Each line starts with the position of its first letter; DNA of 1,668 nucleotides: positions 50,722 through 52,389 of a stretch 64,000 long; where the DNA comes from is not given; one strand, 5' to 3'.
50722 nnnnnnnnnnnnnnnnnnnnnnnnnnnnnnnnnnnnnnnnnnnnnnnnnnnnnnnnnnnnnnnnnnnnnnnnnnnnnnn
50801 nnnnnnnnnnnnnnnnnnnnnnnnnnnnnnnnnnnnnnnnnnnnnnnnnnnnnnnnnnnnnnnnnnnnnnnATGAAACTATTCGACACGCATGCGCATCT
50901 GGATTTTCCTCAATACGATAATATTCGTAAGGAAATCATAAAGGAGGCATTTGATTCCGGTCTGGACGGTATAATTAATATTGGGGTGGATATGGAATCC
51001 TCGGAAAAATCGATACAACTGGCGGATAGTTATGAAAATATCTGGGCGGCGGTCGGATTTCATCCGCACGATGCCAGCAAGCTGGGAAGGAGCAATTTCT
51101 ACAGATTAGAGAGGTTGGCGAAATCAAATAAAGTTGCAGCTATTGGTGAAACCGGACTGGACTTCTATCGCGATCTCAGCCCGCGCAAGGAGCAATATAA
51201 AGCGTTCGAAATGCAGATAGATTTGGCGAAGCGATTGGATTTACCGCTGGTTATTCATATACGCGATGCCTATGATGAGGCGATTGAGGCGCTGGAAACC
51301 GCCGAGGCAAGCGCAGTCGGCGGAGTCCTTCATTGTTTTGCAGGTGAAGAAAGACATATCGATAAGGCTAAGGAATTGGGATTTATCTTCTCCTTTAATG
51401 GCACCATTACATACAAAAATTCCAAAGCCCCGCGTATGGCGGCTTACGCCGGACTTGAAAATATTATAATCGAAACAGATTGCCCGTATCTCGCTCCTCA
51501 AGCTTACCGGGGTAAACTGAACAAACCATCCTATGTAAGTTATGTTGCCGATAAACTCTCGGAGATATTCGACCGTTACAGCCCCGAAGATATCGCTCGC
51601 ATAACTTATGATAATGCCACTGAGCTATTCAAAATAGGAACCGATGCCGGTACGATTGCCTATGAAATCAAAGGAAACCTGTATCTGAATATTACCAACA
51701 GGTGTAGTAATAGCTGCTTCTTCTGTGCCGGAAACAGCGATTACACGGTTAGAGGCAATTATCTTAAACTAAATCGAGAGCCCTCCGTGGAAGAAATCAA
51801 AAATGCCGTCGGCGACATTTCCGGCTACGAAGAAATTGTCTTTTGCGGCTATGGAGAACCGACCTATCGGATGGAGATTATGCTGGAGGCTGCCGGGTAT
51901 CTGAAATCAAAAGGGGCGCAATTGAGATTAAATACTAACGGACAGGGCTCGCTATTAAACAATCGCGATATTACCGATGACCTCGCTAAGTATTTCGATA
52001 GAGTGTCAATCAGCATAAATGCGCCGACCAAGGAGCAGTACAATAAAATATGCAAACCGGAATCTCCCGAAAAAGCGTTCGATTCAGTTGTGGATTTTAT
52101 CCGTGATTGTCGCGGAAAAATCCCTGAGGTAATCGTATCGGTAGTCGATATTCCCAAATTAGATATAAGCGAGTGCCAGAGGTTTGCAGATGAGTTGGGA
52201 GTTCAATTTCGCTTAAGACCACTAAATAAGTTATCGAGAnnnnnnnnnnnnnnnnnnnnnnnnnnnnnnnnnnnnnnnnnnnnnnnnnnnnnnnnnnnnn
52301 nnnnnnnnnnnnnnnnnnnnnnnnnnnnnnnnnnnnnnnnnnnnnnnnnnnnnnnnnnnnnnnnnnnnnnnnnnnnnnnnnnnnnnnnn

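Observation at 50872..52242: Single polypeptide fusing a TatD-family hydrolase to a radical SAM domain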

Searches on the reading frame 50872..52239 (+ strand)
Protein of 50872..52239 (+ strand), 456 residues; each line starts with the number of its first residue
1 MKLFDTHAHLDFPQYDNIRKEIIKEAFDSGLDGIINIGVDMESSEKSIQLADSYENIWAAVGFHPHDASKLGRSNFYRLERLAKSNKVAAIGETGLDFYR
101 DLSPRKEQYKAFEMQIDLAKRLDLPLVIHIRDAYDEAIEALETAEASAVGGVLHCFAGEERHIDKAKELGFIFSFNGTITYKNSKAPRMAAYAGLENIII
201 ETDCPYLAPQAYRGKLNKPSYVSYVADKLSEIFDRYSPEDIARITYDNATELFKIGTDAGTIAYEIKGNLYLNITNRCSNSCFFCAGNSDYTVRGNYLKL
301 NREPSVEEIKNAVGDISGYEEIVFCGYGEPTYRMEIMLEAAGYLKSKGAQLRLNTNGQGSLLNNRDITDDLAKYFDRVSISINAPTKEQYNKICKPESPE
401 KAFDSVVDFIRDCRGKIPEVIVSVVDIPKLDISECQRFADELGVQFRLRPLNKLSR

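Call 3: search_protein_families(library=pfam, proteins=[window:50872-52239:+], max_evalue=0.01)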
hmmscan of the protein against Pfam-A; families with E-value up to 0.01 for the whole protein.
window:50872-52239:+ (456 aa): 2 families
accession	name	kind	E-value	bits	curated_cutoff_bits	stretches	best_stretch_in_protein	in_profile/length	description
PF01026.27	TatD_DNase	-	3.8e-75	253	27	1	4-254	1-253/253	TatD related DNase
PF04055.27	Radical_SAM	-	4.3e-19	69.7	29.5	1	272-440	1-164/166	Radical SAM superfamily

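Call 4: search_protein_families(library=ncbifam, proteins=[window:50872-52239:+], max_evalue=0.01)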
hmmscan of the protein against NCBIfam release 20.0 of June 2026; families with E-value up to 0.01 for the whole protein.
window:50872-52239:+ (456 aa): 34 families (the best 25 are shown)
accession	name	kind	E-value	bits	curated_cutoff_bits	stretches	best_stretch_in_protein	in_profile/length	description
TIGR00010.1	TIGR00010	subfamily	1.3e-74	250.9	206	1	3-254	1-252/253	YchF/TatD family DNA exonuclease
TIGR04038.1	tatD_link_rSAM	subfamily_domain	5.2e-72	241.7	129.7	1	261-451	1-191/192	TatD family nuclease-associated radical SAM protein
TIGR04100.1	rSAM_pair_X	hypoth_equivalog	2.3e-60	203.5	262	1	261-451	1-196/197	TIGR04100 family radical SAM protein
NF008075.0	PRK10812.1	equivalog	1.9e-46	158.4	438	1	1-257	1-258/265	metal-dependent hydrolase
NF007745.0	PRK10425.1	equivalog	1e-45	156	395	1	4-255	2-258/260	3'-5' ssDNA/RNA exonuclease TatD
NF008522.0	PRK11449.1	equivalog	6.5e-40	136.9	481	1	2-255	4-258/259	metal-dependent hydrolase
NF041926.1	QatD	equivalog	1.3e-22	80.1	230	1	5-251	1-238/239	Qat anti-phage system TatD family nuclease QatD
TIGR04317.1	W_rSAM_matur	equivalog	3.1e-15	56.1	380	1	269-437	5-166/349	tungsten cofactor oxidoreductase radical SAM maturase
NF001199.0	PRK00164.2-1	equivalog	1.2e-09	37.8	231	1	269-407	13-143/308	GTP 3',8-cyclase MoaA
TIGR02668.1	moaA_archaeal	equivalog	1.7e-09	37.1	325.25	1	269-406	11-140/303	GTP 3',8-cyclase MoaA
NF045574.1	sacti_mat_StsB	exception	4.6e-08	32.3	625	1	269-444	97-261/466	StsB family radical SAM/SPASM domain sactipeptide maturase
TIGR04545.1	rSAM_ahbD_hemeb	equivalog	5.7e-08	32.6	500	1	273-393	5-117/339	heme b synthase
NF038283.1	viperin_w_prok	equivalog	1.7e-07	30.7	180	1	274-401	8-133/281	viperin family antiviral radical SAM protein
TIGR02666.1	moaA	equivalog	3.3e-06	26.3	284.05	1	270-440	12-181/336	GTP 3',8-cyclase MoaA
TIGR04546.1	rSAM_ahbC_deAc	equivalog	7.8e-06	24.9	650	1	270-415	41-174/390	12,18-didecarboxysiroheme deacetylase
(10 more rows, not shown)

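Call 8: find_homologous_proteins(query=window:50872-52239:+, max_evalue=0.00001)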
Query window:50872-52239:+ (456 aa): 7912 proteins with E <= 0.00001 among 8000 candidates; the best 120 are listed.
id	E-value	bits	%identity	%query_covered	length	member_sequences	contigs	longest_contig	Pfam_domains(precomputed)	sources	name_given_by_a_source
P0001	0.0e+0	1036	100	100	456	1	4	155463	PF01026.28,PF04055.28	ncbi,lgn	-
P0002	7.3e-270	914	87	100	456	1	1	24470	PF01026.28,PF04055.28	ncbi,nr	ncbi:MAG: YchF/TatD family DNA exonuclease [candidate division Zixibacteria bacterium]|nr:YchF/TatD 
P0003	1.6e-197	675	65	99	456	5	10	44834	PF01026.28,PF04055.28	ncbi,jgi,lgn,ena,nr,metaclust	ncbi:MAG: radical SAM protein [candidate division Zixibacteria bacterium CG_4_9_14_3_um_filter_46_8]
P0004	5.0e-197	674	64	99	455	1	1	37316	PF01026.28,PF04055.28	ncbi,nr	ncbi:MAG: YchF/TatD family DNA exonuclease [candidate division Zixibacteria bacterium]|nr:YchF/TatD 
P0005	1.8e-194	665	63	99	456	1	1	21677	PF01026.28,PF04055.28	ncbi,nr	ncbi:MAG: YchF/TatD family DNA exonuclease [candidate division Zixibacteria bacterium]|nr:YchF/TatD 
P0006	2.1e-191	655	64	99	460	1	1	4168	PF01026.28,PF04055.28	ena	-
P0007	2.8e-186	638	63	100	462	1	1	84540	PF01026.28,PF04055.28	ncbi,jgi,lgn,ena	-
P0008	1.3e-183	629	61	100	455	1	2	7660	PF01026.28,PF04055.28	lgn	-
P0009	1.1e-149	518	50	99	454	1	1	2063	PF01026.28,PF04055.28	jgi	jgi:TatD DNase family protein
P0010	2.7e-146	506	49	99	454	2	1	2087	PF01026.28,PF04055.28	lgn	-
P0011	3.7e-146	506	48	99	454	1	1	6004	PF01026.28,PF04055.28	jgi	jgi:TatD DNase family protein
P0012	8.8e-146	505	50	98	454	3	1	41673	PF01026.28,PF04055.28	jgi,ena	-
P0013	3.3e-145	503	47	99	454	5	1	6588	PF01026.28,PF04055.28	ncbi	-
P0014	4.5e-145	502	47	99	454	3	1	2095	PF01026.28,PF04055.28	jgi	jgi:TatD DNase family protein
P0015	4.7e-145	502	50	98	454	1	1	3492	PF01026.28,PF04055.28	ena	-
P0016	1.2e-144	501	48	99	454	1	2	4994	PF01026.28,PF04055.28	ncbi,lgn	ncbi:MAG: TatD family hydrolase [Candidatus Zixiibacteriota bacterium]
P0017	1.3e-144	501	48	99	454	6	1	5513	PF01026.28,PF04055.28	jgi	jgi:TatD DNase family protein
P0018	2.7e-144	500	47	99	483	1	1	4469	PF01026.28,PF04055.28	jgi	jgi:TatD DNase family protein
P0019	3.1e-144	500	47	99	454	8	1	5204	PF01026.28,PF04055.28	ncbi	ncbi:MAG: TatD family hydrolase [Candidatus Zixiibacteriota bacterium]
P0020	3.8e-144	499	47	99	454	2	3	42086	PF01026.28,PF04055.28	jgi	-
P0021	6.9e-144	498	48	99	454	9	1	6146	PF01026.28,PF04055.28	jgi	jgi:TatD DNase family protein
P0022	7.7e-144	498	49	98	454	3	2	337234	PF01026.28,PF04055.28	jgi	jgi:TatD DNase family protein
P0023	8.2e-144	498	49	99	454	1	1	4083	PF01026.28,PF04055.28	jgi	jgi:TatD DNase family protein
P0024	1.1e-143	498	47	99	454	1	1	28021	PF01026.28,PF04055.28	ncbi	-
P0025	1.1e-143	498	48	99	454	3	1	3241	PF01026.28,PF04055.28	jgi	-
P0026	1.3e-143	498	47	99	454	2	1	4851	PF01026.28,PF04055.28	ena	-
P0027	1.9e-143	497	47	99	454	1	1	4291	PF01026.28,PF04055.28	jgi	jgi:TatD DNase family protein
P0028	2.0e-143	497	47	99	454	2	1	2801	PF01026.28,PF04055.28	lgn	-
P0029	2.1e-143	497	48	99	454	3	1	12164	PF01026.28,PF04055.28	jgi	jgi:TatD DNase family protein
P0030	2.2e-143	497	48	99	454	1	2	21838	PF01026.28,PF04055.28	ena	-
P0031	2.4e-143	497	49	98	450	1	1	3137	PF01026.28,PF04055.28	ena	-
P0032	3.5e-143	496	47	99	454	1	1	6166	PF01026.28,PF04055.28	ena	-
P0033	5.2e-143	496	48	99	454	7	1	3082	PF01026.28,PF04055.28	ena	-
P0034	5.5e-143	496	47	99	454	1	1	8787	PF01026.28,PF04055.28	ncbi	-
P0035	6.5e-143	495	47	99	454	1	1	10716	PF01026.28,PF04055.28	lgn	-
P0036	6.5e-143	495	49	99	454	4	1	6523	PF01026.28,PF04055.28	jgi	jgi:TatD DNase family protein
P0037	1.1e-142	495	48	99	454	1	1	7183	PF01026.28,PF04055.28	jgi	jgi:TatD DNase family protein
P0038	1.5e-142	494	47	99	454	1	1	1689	PF01026.28,PF04055.28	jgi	jgi:TatD DNase family protein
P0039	1.5e-142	494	47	99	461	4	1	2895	PF01026.28,PF04055.28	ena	-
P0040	1.8e-142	494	48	98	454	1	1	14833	PF01026.28,PF04055.28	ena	-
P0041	1.9e-142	494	46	100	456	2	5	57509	PF01026.28,PF04055.28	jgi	-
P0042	2.8e-142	493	47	99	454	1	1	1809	PF01026.28,PF04055.28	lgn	-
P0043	5.1e-142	492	46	99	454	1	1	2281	PF01026.28,PF04055.28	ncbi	-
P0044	9.7e-142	491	48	99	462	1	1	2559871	PF01026.28,PF04055.28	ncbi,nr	ncbi:MAG: YchF/TatD family DNA exonuclease [Candidatus Zixiibacteriota bacterium]|nr:MAG: YchF/TatD 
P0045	1.1e-141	491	48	99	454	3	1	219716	PF01026.28,PF04055.28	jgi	jgi:TatD DNase family protein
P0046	1.1e-141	491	46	99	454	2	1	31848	PF01026.28,PF04055.28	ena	-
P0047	1.2e-141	491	46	99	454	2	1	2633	PF01026.28,PF04055.28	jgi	jgi:TatD DNase family protein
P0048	1.2e-141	491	48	99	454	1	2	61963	PF01026.28,PF04055.28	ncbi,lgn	-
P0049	1.8e-141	491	49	98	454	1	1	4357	PF01026.28,PF04055.28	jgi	jgi:TatD DNase family protein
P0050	1.8e-141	491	47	99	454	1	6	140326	PF01026.28,PF04055.28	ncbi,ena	-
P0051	2.2e-141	490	48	98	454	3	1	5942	PF01026.28,PF04055.28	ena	-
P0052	2.6e-141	490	47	99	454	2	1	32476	PF01026.28,PF04055.28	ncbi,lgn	-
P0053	2.9e-141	490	47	99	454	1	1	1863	PF01026.28,PF04055.28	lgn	-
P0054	4.0e-141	489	47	99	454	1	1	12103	PF01026.28,PF04055.28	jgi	jgi:TatD DNase family protein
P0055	4.6e-141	489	47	99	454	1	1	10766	PF01026.28,PF04055.28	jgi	jgi:TatD DNase family protein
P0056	5.0e-141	489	46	99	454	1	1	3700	PF01026.28,PF04055.28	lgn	-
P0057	5.8e-141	489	48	98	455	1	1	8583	PF01026.28,PF04055.28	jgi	jgi:TatD DNase family protein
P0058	7.2e-141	489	47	99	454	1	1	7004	PF01026.28,PF04055.28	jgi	jgi:TatD DNase family protein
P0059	7.4e-141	488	47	99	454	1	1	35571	PF01026.28,PF04055.28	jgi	jgi:TatD DNase family protein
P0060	9.2e-141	488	48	98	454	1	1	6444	PF01026.28,PF04055.28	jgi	jgi:TatD DNase family protein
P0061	9.4e-141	488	48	99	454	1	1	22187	PF01026.28,PF04055.28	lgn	-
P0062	9.7e-141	488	47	99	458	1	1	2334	PF01026.28,PF04055.28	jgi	jgi:TatD DNase family protein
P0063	1.1e-140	488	47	99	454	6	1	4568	PF01026.28,PF04055.28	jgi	jgi:TatD DNase family protein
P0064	1.7e-140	487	46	99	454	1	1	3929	PF01026.28,PF04055.28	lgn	-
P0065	2.2e-140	487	47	98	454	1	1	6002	PF01026.28,PF04055.28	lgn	-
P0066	2.7e-140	487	49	98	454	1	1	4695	PF01026.28,PF04055.28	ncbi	-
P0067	2.9e-140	487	47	99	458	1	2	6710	PF01026.28,PF04055.28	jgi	jgi:TatD DNase family protein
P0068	3.3e-140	486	47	99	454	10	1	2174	PF01026.28,PF04055.28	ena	-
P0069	3.6e-140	486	48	98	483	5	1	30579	PF01026.28,PF04055.28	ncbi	-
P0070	6.7e-140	485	48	99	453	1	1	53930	PF01026.28,PF04055.28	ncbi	-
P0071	9.5e-140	485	46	99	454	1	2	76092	PF01026.28,PF04055.28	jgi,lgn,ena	-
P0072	9.8e-140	485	46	98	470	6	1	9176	PF01026.28,PF04055.28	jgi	jgi:TatD DNase family protein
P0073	1.2e-139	485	46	99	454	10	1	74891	PF01026.28,PF04055.28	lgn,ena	-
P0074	1.5e-139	484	47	99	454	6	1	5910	PF01026.28,PF04055.28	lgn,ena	-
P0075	1.6e-139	484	47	98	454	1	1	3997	PF01026.28,PF04055.28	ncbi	-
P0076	1.9e-139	484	46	99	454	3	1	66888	PF01026.28,PF04055.28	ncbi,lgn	-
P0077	2.0e-139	484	49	98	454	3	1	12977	PF01026.28,PF04055.28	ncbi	ncbi:MAG: TatD family hydrolase [Candidatus Zixiibacteriota bacterium]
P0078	3.0e-139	483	47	99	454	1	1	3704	PF01026.28,PF04055.28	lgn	-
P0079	3.3e-139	483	47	99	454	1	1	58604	PF01026.28,PF04055.28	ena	-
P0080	4.5e-139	483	48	98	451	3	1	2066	PF01026.28,PF04055.28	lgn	-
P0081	4.8e-139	483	48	98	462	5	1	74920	PF01026.28,PF04055.28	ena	-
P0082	7.8e-139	482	49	98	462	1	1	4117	PF01026.28,PF04055.28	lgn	-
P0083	1.2e-138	481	46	99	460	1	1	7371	PF01026.28,PF04055.28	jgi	jgi:TatD DNase family protein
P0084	1.6e-138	481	48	99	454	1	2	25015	PF01026.28,PF04055.28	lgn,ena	-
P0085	1.7e-138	481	47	99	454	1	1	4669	PF01026.28,PF04055.28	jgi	jgi:TatD DNase family protein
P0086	1.8e-138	481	48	99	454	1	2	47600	PF01026.28,PF04055.28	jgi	-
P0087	2.2e-138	480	46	99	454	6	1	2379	PF01026.28,PF04055.28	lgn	-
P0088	2.7e-138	480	48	98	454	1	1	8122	PF01026.28,PF04055.28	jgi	-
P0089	2.8e-138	480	47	98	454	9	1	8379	PF01026.28,PF04055.28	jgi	jgi:TatD DNase family protein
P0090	3.0e-138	480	48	98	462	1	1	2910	PF01026.28,PF04055.28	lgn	-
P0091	3.6e-138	480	47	98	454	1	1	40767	PF01026.28,PF04055.28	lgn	-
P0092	3.8e-138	480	47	99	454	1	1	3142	PF01026.28,PF04055.28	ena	-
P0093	4.3e-138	479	46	99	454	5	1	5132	PF01026.28,PF04055.28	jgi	jgi:TatD DNase family protein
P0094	5.3e-138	479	47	99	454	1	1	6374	PF01026.28,PF04055.28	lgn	-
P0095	6.1e-138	479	48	98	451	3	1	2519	PF01026.28,PF04055.28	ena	-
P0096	6.4e-138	479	46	98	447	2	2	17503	PF01026.28,PF04055.28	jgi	-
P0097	9.1e-138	478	47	98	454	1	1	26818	PF01026.28,PF04055.28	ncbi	-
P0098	9.6e-138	478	48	100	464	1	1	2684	PF01026.28,PF04055.28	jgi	-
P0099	1.1e-137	478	45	99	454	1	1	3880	PF01026.28,PF04055.28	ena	-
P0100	1.2e-137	478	48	99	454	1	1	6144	PF01026.28,PF04055.28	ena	-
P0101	1.2e-137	478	45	99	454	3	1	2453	PF01026.28,PF04055.28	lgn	-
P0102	1.2e-137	478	46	99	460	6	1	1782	PF01026.28,PF04055.28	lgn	-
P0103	1.4e-137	478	46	99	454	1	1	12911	PF01026.28,PF04055.28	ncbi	-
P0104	1.4e-137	478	46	99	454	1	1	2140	PF01026.28,PF04055.28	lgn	-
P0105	1.4e-137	478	45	100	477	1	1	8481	PF01026.28,PF04055.28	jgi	-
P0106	1.7e-137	477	48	98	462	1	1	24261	PF01026.28,PF04055.28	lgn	-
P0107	1.8e-137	477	45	99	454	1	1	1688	PF01026.28,PF04055.28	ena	-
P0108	3.1e-137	477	47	99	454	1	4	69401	PF01026.28,PF04055.28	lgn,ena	-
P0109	3.1e-137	477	48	98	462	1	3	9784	PF01026.28,PF04055.28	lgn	-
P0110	3.6e-137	476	47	99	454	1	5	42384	PF01026.28,PF04055.28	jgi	jgi:TatD DNase family protein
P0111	5.3e-137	476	46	98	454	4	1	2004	PF01026.28,PF04055.28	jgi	-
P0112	7.3e-137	475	49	98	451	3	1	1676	PF01026.28,PF04055.28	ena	-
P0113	1.3e-136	474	48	98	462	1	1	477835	PF01026.28,PF04055.28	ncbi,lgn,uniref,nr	ncbi:TatD DNase family protein [Malonomonas rubra DSM 5091]|uniref:TatD DNase family protein n=1 Tax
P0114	1.5e-136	474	46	99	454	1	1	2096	PF01026.28,PF04055.28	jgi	jgi:TatD DNase family protein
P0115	2.2e-136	474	48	98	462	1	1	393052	PF01026.28,PF04055.28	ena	-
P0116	2.4e-136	474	46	98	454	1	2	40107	PF01026.28,PF04055.28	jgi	jgi:TatD DNase family protein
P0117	3.1e-136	473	46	99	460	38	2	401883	PF01026.28,PF04055.28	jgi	jgi:TatD DNase family protein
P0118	3.1e-136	473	48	99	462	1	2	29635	PF01026.28,PF04055.28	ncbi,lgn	ncbi:MAG TPA: TatD family hydrolase [Malonomonas sp.]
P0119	3.4e-136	473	48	98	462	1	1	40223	PF01026.28,PF04055.28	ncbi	-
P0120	6.1e-136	472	46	99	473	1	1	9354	PF01026.28,PF04055.28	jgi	jgi:TatD DNase family protein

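Call 17: find_encoding_contigs(protein=P0113, flank=6000, max_places=2)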
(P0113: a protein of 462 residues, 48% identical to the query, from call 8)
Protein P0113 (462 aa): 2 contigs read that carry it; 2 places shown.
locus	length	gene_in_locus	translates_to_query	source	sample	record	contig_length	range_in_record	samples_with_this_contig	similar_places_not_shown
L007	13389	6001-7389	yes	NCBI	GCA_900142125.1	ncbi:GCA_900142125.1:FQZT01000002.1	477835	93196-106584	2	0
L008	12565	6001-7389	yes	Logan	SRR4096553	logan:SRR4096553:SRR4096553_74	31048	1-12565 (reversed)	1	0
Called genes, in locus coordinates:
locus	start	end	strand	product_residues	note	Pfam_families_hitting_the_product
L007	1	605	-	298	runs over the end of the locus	PF01926:MMR_HSR1, PF02421:FeoB_N, PF03193:RsgA_GTPase (faint), PF00350:Dynamin_N (faint), PF00009:GTP_EFTU, PF07650:KH_2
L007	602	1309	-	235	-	PF14622:Ribonucleas_3_3, PF00636:Ribonuclease_3, PF00035:dsrm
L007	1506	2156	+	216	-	PF02223:Thymidylate_kin, PF13401:AAA_22 (faint), PF13521:AAA_28 (weak)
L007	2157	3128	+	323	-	PF13177:DNA_pol3_delta2, PF09115:DNApol3-delta_C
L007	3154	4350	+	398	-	PF04468:PSP1, PF28472:PSP1_3rd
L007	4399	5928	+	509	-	PF00133:tRNA-synt_1, PF01406:tRNA-synt_1e, PF09334:tRNA-synt_1g, PF00133:tRNA-synt_1, PF01406:tRNA-synt_1e (weak), PF08264:Anticodon_1, PF19303:Anticodon_3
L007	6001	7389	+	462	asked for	PF01026:TatD_DNase, PF04055:Radical_SAM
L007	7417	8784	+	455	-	PF03486:HI0933_like (faint), PF07992:Pyr_redox_2, PF13738:Pyr_redox_3, PF00070:Pyr_redox, PF02852:Pyr_redox_dim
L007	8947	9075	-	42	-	-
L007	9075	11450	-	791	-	PF05170:AsmA, PF05359:DUF748, PF05170:AsmA (weak)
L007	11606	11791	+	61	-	PF09723:Zn_ribbon_8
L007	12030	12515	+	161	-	PF05618:RimB-like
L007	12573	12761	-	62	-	-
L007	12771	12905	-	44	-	-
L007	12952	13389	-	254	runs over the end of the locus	PF05673:DUF815, PF13191:AAA_16 (weak), PF00004:AAA (weak)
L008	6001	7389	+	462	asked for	PF01026:TatD_DNase, PF04055:Radical_SAM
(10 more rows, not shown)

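Call 22: find_encoding_contigs(protein=P0044, flank=6000, max_places=2)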
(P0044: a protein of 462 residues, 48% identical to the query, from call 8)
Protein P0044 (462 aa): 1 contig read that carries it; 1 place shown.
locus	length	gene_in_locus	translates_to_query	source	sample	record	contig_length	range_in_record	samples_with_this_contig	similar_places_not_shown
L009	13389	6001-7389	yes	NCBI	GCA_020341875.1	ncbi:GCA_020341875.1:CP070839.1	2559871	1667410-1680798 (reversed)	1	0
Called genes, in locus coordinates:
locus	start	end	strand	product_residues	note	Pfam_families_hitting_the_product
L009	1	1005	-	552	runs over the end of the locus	PF05960:DUF885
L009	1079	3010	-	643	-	PF12969:DUF3857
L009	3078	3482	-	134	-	-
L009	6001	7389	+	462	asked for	PF01026:TatD_DNase, PF04055:Radical_SAM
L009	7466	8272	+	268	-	PF00398:RrnaAD, PF08241:Methyltransf_11 (weak), PF13649:Methyltransf_25 (weak)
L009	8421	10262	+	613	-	-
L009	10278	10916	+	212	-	-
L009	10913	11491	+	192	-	-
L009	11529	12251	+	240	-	PF03740:PdxJ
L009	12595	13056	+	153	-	PF01842:ACT (weak), PF22468:ACT_9 (weak), PF13840:ACT_7, PF22468:ACT_9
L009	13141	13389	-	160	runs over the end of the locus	PF01467:CTP_transf_like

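Call 37: predict_structure(alignment_id=A1)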
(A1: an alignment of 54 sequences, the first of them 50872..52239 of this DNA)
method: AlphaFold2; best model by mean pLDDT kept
length: 456 residues; sequences in the alignment: 54
mean_pLDDT: 92.7   pTM: 0.68
mean pLDDT of the five models: 92.7, 92.7, 92.6, 91.2, 90.8
residues with pLDDT >= 90: 368; 70-90: 71; 50-70: 12; < 50: 5
segments of 3 or more residues with pLDDT < 50: 453-456
pLDDT, mean of each block of 10 residues (from residue 1): 94 96 93 97 98 95 98 97 95 97 97 99 98 98 97 97 97 98 94 96 94 95 97 88 90 81 91 92 68 74 89 92 91 96 97 95 94 97 91 92 95 95 90 94 92 44
secondary structure, 60 per line:
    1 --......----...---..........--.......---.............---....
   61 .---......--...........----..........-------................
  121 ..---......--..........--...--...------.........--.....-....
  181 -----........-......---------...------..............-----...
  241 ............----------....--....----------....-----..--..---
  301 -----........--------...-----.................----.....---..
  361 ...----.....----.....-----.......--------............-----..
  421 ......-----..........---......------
elements in order: E3-8 H19-28 E31-37 H41-53 E57-61 H65-70 H73-83 E88-97 H105-122 E126-131 H134-143 E151-153 H160-168 E171-175 H177-180 H186-193 E198-200 H219-232 H238-252 E263-266 E269-272 H283-286 H306-313 E322-324 H330-346 E351-355 H359-363 H368-372 E377-381 H387-393 H402-413 E419-426 H432-441 E445-450
